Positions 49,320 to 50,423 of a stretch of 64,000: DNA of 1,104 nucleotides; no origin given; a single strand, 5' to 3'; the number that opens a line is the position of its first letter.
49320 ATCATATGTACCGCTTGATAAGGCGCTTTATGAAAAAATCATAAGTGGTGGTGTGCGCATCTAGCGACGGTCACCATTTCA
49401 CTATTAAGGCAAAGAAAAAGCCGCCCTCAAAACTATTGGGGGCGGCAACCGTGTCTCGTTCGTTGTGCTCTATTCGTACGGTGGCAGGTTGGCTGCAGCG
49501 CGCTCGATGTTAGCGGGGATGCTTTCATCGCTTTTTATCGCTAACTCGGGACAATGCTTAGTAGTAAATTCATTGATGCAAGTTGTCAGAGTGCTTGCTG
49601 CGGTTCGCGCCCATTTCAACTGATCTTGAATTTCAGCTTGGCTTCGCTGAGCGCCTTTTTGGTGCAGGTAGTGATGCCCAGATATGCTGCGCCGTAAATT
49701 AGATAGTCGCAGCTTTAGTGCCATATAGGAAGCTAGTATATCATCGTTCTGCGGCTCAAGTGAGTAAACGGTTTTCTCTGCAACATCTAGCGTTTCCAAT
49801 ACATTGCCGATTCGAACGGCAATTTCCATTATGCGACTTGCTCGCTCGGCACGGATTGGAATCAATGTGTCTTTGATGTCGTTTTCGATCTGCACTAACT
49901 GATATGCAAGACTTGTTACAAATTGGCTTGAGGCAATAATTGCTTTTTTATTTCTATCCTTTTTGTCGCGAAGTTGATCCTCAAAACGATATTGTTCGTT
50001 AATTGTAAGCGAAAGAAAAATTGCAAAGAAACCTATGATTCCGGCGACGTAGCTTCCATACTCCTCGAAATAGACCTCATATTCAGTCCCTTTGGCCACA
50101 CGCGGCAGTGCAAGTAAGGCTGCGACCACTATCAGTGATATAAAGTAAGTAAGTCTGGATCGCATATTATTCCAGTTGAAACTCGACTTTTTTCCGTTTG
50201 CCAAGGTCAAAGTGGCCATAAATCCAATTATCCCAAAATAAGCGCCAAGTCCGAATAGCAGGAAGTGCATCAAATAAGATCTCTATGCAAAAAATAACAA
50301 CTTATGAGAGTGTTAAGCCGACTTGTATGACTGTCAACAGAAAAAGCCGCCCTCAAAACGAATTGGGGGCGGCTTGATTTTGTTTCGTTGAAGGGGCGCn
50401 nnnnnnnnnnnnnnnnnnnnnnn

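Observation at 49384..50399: AT-rich single-gene islet inserted between two convergent genes, bracketed by a duplicated terminator hairpin and carrying its own promoter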

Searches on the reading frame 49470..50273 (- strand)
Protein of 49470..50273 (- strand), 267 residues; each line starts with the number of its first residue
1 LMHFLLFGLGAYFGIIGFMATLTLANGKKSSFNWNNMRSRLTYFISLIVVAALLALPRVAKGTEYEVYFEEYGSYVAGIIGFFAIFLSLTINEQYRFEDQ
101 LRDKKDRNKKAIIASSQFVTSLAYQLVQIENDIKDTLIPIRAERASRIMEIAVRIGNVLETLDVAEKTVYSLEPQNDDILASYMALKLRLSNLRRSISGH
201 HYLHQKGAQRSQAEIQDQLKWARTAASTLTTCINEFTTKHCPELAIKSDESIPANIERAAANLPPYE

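Call 7: search_protein_families(library=pfam, proteins=[window:49470-50273:-], max_evalue=1)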
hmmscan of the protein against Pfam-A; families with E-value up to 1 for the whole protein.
window:49470-50273:- (267 aa): 5 families
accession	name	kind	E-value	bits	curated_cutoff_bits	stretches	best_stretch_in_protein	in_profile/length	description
PF01757.29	Acyl_transf_3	-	0.015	14.8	31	1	7-97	191-268/326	Acyltransferase domain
PF24961.1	NfeD_membrane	-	0.017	15.6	26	0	7-55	71-115/119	NfeD integral membrane domain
PF08229.16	SHR3_chaperone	-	0.076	12.4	25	1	43-122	61-140/188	ER membrane protein SH3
PF13874.11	Nup54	-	0.11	13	30.5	1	99-192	32-125/140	Nucleoporin complex subunit 54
PF09716.15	ETRAMP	-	0.77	10.2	29.1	0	42-119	7-62/81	Malarial early transcribed membrane protein (ETRAMP)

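Call 8: search_protein_families(library=padloc, proteins=[window:49470-50273:-], max_evalue=1)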
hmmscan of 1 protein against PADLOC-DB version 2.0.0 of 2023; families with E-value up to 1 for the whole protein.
window:49470-50273:- (267 aa): 0 families

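Call 9: search_protein_families(library=ncbifam, proteins=[window:49470-50273:-], max_evalue=1)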
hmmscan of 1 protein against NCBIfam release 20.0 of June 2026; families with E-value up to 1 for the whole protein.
window:49470-50273:- (267 aa): 1 family
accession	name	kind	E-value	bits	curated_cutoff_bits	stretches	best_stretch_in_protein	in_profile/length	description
NF045849.1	ICE_MMCAP2_0565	equivalog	0.012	15.3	40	0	74-113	18-57/80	Mbov_0395 family pilin-like conjugal transfer protein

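Call 10: search_protein_families(library=phrogs, proteins=[window:49470-50273:-], max_evalue=1)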
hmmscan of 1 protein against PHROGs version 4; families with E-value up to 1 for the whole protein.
window:49470-50273:- (267 aa): 2 families
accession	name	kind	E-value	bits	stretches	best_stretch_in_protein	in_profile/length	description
phrog_1863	-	unknown function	0.053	14.4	1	106-175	26-94/97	-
phrog_25649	-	unknown function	0.23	12.8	1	230-246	40-56/63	-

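Call 11: find_homologous_proteins(query=window:49470-50273:-, max_evalue=0.01)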
Query window:49470-50273:- (267 aa): 1 proteins with E <= 0.01 among 4326 candidates.
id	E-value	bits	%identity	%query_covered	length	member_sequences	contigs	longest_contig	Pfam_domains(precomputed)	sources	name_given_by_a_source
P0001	1.0e-169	580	100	100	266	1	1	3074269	-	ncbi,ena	-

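Call 12: find_encoding_contigs(protein=P0001, flank=10000, max_places=6)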
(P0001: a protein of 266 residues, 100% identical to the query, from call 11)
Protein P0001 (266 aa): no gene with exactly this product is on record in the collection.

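Call 17: find_encoding_contigs(protein=P0005, flank=10000, max_places=4)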
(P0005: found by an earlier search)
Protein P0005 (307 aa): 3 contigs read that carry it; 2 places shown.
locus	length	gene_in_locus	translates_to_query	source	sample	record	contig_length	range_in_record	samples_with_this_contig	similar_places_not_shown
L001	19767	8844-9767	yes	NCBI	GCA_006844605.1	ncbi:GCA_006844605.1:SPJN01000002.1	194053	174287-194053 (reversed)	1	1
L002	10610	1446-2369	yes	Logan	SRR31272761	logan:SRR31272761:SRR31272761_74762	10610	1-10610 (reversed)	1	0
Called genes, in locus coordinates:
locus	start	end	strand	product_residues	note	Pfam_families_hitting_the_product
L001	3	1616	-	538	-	?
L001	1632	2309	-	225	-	PF00005:ABC_tran, PF02463:SMC_N (faint), PF13304:AAA_21 (faint)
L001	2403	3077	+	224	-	PF00657:Lipase_GDSL, PF13472:Lipase_GDSL_2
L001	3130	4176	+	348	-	PF00248:Aldo_ket_red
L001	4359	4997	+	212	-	PF02834:LigT_PEase, PF13563:2_5_RNA_ligase2, PF02834:LigT_PEase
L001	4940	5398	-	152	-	PF01451:LMWPc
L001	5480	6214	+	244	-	PF02146:SIR2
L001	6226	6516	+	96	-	PF01329:Pterin_4a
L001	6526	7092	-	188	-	-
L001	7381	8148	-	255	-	PF00106:adh_short, PF08659:KR (faint), PF01370:Epimerase (weak), PF13561:adh_short_C2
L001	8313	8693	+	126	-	PF06803:DUF1232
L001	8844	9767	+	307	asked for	PF10118:Metal_hydrol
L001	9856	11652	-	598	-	PF00501:AMP-binding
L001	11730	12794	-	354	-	PF23023:Anti-Pycsar_Apyc1, PF00753:Lactamase_B, PF12706:Lactamase_B_2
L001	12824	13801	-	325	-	PF08240:ADH_N, PF00107:ADH_zinc_N, PF13602:ADH_zinc_N_2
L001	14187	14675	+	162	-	PF06674:DUF1176 (weak), PF06776:IalB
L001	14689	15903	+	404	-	PF21016:RlmN_N, PF04055:Radical_SAM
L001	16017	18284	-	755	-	PF00390:malic, PF03949:Malic_M, PF01515:PTA_PTB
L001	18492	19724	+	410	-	PF00764:Arginosuc_synth, PF20979:Arginosuc_syn_C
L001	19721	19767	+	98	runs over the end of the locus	PF11625:DUF3253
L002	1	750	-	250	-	?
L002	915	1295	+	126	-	PF06803:DUF1232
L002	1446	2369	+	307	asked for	PF10118:Metal_hydrol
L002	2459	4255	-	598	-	PF00501:AMP-binding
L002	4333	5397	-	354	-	PF23023:Anti-Pycsar_Apyc1, PF00753:Lactamase_B, PF12706:Lactamase_B_2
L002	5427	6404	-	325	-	PF08240:ADH_N, PF00107:ADH_zinc_N, PF13602:ADH_zinc_N_2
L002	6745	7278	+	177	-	PF06674:DUF1176 (weak), PF06776:IalB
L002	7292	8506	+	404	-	PF21016:RlmN_N, PF04055:Radical_SAM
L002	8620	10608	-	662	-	?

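Call 18: find_encoding_contigs(protein=P0004, flank=10000, max_places=4)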
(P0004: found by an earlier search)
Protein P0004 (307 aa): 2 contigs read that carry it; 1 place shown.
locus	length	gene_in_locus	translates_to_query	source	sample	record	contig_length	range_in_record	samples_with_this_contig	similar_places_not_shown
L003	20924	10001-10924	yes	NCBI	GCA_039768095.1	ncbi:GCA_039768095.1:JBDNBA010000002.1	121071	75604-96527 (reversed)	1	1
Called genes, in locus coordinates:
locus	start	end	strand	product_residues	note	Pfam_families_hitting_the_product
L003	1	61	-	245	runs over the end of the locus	PF01027:Bax1-I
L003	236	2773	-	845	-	PF12704:MacB_PCD (weak), PF02687:FtsX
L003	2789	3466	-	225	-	PF00005:ABC_tran, PF02463:SMC_N (faint), PF13304:AAA_21 (faint)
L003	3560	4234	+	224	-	PF00657:Lipase_GDSL, PF13472:Lipase_GDSL_2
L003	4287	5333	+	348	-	PF00248:Aldo_ket_red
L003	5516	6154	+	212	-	PF02834:LigT_PEase, PF13563:2_5_RNA_ligase2, PF02834:LigT_PEase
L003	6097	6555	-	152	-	PF01451:LMWPc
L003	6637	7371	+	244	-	PF02146:SIR2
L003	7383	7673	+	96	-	PF01329:Pterin_4a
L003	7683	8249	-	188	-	-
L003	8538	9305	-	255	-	PF00106:adh_short, PF08659:KR (faint), PF01370:Epimerase (weak), PF13561:adh_short_C2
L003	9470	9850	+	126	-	PF06803:DUF1232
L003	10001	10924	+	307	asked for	PF10118:Metal_hydrol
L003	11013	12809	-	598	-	PF00501:AMP-binding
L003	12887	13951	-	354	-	PF23023:Anti-Pycsar_Apyc1, PF00753:Lactamase_B, PF12706:Lactamase_B_2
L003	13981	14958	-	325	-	PF08240:ADH_N, PF00107:ADH_zinc_N, PF13602:ADH_zinc_N_2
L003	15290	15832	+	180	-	PF06674:DUF1176 (weak), PF06776:IalB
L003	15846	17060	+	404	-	PF21016:RlmN_N, PF04055:Radical_SAM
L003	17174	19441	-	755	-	PF00390:malic, PF03949:Malic_M, PF01515:PTA_PTB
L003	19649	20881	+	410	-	PF00764:Arginosuc_synth, PF20979:Arginosuc_syn_C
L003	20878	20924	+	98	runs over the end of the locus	PF11625:DUF3253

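Call 26: find_encoding_contigs(protein=P0006, flank=10000, max_places=4)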
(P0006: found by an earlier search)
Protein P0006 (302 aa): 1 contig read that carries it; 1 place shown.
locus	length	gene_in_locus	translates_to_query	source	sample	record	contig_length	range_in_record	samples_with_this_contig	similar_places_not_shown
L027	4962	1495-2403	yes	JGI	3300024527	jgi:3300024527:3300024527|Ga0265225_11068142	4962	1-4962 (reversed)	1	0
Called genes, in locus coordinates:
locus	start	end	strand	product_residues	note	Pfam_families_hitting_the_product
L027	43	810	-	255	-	PF00106:adh_short, PF13561:adh_short_C2, PF00107:ADH_zinc_N (faint)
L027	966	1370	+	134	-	PF06803:DUF1232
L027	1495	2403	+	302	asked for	PF10118:Metal_hydrol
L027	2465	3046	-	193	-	-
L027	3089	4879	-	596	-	PF00501:AMP-binding, PF13193:AMP-binding_C (weak)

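Call 27: find_encoding_contigs(protein=P0007, flank=10000, max_places=4)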
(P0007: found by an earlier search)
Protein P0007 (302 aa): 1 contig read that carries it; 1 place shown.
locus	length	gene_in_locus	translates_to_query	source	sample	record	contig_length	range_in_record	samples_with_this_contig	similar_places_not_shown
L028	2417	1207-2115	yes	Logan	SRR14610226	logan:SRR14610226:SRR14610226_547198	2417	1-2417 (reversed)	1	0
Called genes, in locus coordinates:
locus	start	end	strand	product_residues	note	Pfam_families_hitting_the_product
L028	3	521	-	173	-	?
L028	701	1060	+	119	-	PF06803:DUF1232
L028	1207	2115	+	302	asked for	PF10118:Metal_hydrol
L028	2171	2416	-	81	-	?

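Call 32: predict_structure(protein=P0001)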
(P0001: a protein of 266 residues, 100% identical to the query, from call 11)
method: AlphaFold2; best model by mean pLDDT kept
length: 266 residues; sequences in the alignment: 1
mean_pLDDT: 66.2   pTM: 0.50
mean pLDDT of the five models: 66.2, 63.9, 59.4, 59.1, 57.7
residues with pLDDT >= 90: 0; 70-90: 96; 50-70: 146; < 50: 24
segments of 3 or more residues with pLDDT < 50: 1-4, 25-30, 261-266
pLDDT, mean of each block of 10 residues (from residue 1): 55 64 51 58 67 70 72 67 64 59 66 63 67 62 68 80 74 70 83 83 72 77 72 70 55 49 40
secondary structure, 60 per line:
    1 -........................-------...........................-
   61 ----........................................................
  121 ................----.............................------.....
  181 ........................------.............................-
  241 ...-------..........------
elements in order: H2-25 H33-59 H65-136 H141-169 H176-204 H211-239 H251-260

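Call 33: search_protein_representatives(protein=P0001)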
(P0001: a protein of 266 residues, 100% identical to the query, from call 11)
Query: 266 residues. Proteins with E-value up to 0.001 (for the whole library): 2; up to 1e-10: 1; up to 1e-30: 1. The best 2 are listed.
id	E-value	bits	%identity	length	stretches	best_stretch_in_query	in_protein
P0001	3.2e-170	580.3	100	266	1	1-266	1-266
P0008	2.9e-09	53.3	33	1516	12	210-240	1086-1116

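Call 37: fold_search(model_id=the predicted structure, library=pdb)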
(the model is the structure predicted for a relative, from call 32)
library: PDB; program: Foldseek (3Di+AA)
matches with E <= 10: 719; with E <= 0.001: 0
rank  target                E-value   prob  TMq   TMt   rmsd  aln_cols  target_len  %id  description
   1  6egc                  3.9e-02  1.00  0.33  0.51   5.5       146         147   12  Single-chain version of 2L4HC2_23 (PDB 5J0K) (released 2019-05-29)
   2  7xge_A                5.5e-02  0.72  0.19  0.25   9.7       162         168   21  Crystal structure of MCL-1 in complex with computationally designed inhibitor protein (released 2022-07-20)
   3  6uth_a                6.7e-02  0.90  0.28  0.32   9.3       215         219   11  Allosteric coupling between alpha-rings of 20S proteasome, 20S proteasome singly capped with a PA26/E102A_PANc, togeth (released 2020-09-09)
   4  7xge_G                7.0e-02  0.72  0.20  0.27   9.5       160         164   21  Crystal structure of MCL-1 in complex with computationally designed inhibitor protein (released 2022-07-20)
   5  6s18_A                8.1e-02  1.00  0.34  0.58   8.1       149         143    9  Ligand binding domain of the P. putida receptor PcaY_PP in complex with glycerol (released 2020-10-21)
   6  7xgg_A                8.6e-02  0.89  0.25  0.34   8.0       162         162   18  Crystal structure of BCL-xL in complex with computationally designed inhibitor protein (released 2022-07-20)
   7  4uos                  8.6e-02  0.54  0.18  0.23  15.7       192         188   14  Thermodynamic hyperstability in parametrically designed helical bundles (released 2014-11-05)
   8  3jse_O                9.4e-02  0.87  0.29  0.33   9.2       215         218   11  Crystal structure of archaeal 20S proteasome in complex with mutated P26 activator (released 2009-11-03)
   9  3s84_A                9.4e-02  0.23  0.17  0.18  34.4       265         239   18  Dimeric apoA-IV (released 2012-05-16)
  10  3ipm_O                1.1e-01  0.89  0.29  0.34   9.3       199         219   10  Crystal Structure of Archaeal 20S Proteasome in Complex with the C-terminus of PAN (released 2009-12-29)
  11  6s37_A                1.2e-01  0.94  0.25  0.42   8.4       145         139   11  Ligand binding domain of the P. putida receptor PcaY_PP in complex with salicylic acid (released 2020-10-21)
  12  3s84_B                1.2e-01  0.21  0.17  0.18  34.6       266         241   14  Dimeric apoA-IV (released 2012-05-16)
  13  6xmj_Q                1.3e-01  0.66  0.24  0.29  11.1       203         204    9  Human 20S proteasome bound to an engineered 11S (PA26) activator (released 2020-07-22)
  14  6s1a_A                1.4e-01  0.97  0.31  0.49   5.8       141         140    9  Ligand binding domain of the P. putida receptor PcaY_PP (released 2020-10-21)
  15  8w6e_A                1.5e-01  0.99  0.35  0.54   5.9       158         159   14  De novo design of HBC599 binder (released 2024-11-27)
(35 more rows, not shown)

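Call 39: search_dna_similar(query=P0001, collection=phages, mode=protein, max_evalue=1)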
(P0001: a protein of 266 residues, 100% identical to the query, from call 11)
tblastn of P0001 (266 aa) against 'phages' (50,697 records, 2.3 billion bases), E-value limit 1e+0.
Records with a match: 2; places in all: 2; records where one place covers at least 80% of the query: 0.
Best place of each record, by identity: <60% 2.
By first word of the organism name: Enterobacteria 1; Stx2a-converting 1.
By host as written in the record: - 2.
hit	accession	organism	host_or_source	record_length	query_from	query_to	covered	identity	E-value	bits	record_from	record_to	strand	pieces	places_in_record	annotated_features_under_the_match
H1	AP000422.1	Enterobacteria phage VT2-Sakai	-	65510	174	263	34%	30.0%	2e-1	39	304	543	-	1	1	wrbA: trp repressor binding protein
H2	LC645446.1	Stx2a-converting phage Stx2_H27V05_wrbA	-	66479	174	263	34%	28.9%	7e-1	37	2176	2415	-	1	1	none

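Call 40: search_dna_similar(query=P0001, collection=plasmids, mode=protein, max_evalue=1)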
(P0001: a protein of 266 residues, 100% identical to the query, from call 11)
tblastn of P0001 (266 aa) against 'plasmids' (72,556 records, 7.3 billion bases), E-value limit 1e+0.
Records with a match: 3; places in all: 3; records where one place covers at least 80% of the query: 0.
Best place of each record, by identity: <60% 3.
By first word of the organism name: Escherichia 3.
By predicted mobility (MOB-suite, as given by PLSDB): non-mobilizable 2; mobilizable 1.
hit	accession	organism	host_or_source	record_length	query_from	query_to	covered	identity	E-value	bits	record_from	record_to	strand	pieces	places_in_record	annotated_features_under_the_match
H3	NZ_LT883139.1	Escherichia coli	-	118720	174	263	34%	30.0%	5e-1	39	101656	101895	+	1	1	wrbA: NAD(P)H:quinone oxidoreductase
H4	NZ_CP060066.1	Escherichia coli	Homo sapiens,isolate,feces from healthy ...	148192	174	263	34%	30.0%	5e-1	39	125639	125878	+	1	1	wrbA: NAD(P)H:quinone oxidoreductase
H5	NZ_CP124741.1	Escherichia coli O157:H7 str. EDL933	Homo sapiens,feces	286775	174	263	34%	30.0%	5e-1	39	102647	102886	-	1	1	wrbA: NAD(P)H:quinone oxidoreductase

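Call 44: search_protein_families(library=pfam, proteins=[L027:2465-3046:-, L028:2171-2416:-], max_evalue=1)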
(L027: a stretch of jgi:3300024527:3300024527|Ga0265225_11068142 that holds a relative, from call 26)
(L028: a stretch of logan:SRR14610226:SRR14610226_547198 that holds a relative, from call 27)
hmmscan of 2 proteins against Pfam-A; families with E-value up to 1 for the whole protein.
L027:2465-3046:- (193 aa): 1 family
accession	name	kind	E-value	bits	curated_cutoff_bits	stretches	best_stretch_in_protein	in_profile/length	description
PF19942.4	DUF6404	-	0.39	11.6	27.6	1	116-183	37-103/115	Family of unknown function (DUF6404)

L028:2171-2416:- (81 aa): 0 families

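Call 48: find_related_loci(query=P0001, collection=viral_contigs, flank=5000)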
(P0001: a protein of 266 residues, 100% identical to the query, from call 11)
Query P0001 (266 aa) in viral_contigs; peptide patterns used: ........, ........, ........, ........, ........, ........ (x = any residue, [..] = any of these).
6 stretches matched a pattern, but none encodes a relative of the query by tblastn (E <= 1e-3).

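Call 55: search_solved_structures(query=P0001, max_evalue=10)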
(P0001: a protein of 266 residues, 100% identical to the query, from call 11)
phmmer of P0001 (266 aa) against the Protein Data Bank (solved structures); distinct sequences matched with E-value up to 10: 4.
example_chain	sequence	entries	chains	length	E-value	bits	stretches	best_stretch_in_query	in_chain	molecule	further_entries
6gap_A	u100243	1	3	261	0.52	13.2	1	154-198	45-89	Outer capsid protein sigma-1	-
5mtw_C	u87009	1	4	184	0.76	12.6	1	48-135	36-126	SecB-like chaperone Rv1957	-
9e0j_T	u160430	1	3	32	1.4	11.7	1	68-91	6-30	Photosystem I reaction center subunit XII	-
3uf1_A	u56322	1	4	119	1.5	11.6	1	120-216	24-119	Vimentin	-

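Call 70: fold_search(model_id=the predicted structure, library=viral)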
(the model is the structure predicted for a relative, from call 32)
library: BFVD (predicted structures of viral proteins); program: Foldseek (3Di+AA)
matches with E <= 10: 753; with E <= 0.001: 0
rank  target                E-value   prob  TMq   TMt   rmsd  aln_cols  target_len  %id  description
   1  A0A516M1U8            4.8e-03  1.00  0.30  0.37  12.9       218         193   16  (no name in the UniProt tables at hand)
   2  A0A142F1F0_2          9.0e-03  1.00  0.40  0.15  13.8       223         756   15  Putative tail fiber protein [Bacillus phage Shbh1]
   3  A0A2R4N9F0            9.5e-03  1.00  0.38  0.33  33.1       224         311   12  (no name in the UniProt tables at hand)
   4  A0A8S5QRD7            1.6e-02  1.00  0.39  0.41  10.5       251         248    9  Uncharacterized protein [Myoviridae sp. ctoNH1]
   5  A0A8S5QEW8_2          2.1e-02  1.00  0.40  0.14   7.1       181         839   11  Putative tail protein (Fragment) [Siphoviridae sp. ctbvd11]
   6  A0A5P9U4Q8            3.1e-02  1.00  0.34  0.50   7.9       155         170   10  (no name in the UniProt tables at hand)
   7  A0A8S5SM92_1          3.6e-02  1.00  0.48  0.11   7.3       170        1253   10  Minor structural protein putative tail fiber [Myoviridae sp. ctPoO4]
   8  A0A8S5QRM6            3.6e-02  0.97  0.33  0.40   7.6       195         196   13  Uncharacterized protein [Myoviridae sp. ctoNH1]
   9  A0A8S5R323            4.6e-02  1.00  0.35  0.40   6.1       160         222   11  Zinc-ribbon containing domain protein [Myoviridae sp. ctxi06]
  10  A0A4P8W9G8            4.8e-02  0.97  0.37  0.29  29.1       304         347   14  (no name in the UniProt tables at hand)
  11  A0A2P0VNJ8            5.6e-02  1.00  0.38  0.63   5.1       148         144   14  Uncharacterized protein [Tetraselmis virus 1]
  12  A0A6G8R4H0            5.6e-02  0.80  0.21  0.26  20.9       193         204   13  (no name in the UniProt tables at hand)
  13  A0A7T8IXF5            6.8e-02  0.94  0.32  0.38  24.7       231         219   11  (no name in the UniProt tables at hand)
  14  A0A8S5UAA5            7.9e-02  0.75  0.26  0.15  40.0       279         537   11  L SHAPED TAIL FIBER PROTEIN [Myoviridae sp. ctNrE4]
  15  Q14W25                7.9e-02  0.35  0.19  0.19  26.4       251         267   12  ORF81 [Ranid herpesvirus 2]
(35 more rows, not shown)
